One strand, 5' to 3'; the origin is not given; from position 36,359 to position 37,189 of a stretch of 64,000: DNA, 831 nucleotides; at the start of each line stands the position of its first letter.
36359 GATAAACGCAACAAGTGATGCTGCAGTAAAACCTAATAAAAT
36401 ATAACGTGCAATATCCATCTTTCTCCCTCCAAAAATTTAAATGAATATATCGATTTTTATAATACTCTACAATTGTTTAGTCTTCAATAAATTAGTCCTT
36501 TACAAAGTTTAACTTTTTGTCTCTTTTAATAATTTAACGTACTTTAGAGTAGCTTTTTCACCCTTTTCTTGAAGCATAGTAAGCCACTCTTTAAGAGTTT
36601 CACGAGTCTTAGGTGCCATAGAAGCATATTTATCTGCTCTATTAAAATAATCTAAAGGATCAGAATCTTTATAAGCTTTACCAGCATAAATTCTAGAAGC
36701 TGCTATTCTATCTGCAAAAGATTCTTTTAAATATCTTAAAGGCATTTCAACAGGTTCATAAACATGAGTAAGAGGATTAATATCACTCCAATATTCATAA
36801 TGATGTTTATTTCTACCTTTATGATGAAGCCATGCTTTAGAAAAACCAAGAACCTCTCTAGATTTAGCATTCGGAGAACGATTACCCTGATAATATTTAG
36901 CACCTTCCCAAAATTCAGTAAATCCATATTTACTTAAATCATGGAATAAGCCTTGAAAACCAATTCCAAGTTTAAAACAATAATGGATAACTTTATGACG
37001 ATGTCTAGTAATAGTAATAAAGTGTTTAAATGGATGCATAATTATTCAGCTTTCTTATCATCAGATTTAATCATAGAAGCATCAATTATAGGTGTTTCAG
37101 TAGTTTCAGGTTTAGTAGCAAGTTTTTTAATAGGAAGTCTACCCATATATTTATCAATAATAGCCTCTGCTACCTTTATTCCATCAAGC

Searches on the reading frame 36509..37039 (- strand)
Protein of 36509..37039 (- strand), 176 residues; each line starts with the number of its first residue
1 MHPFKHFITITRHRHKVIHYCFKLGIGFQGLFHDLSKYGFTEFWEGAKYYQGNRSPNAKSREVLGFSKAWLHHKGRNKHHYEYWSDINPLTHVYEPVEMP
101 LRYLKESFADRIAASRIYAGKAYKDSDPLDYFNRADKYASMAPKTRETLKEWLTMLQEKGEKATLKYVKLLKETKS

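Call 11: search_protein_families(library=pfam, proteins=[window:36509-37039:-])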
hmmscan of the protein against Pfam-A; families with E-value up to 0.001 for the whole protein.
window:36509-37039:- (176 aa): 1 family
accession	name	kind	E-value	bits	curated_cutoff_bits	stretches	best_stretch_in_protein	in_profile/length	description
PF18907.5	DUF5662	-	1.5e-33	116.1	27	1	5-154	4-155/156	Family of unknown function (DUF5662)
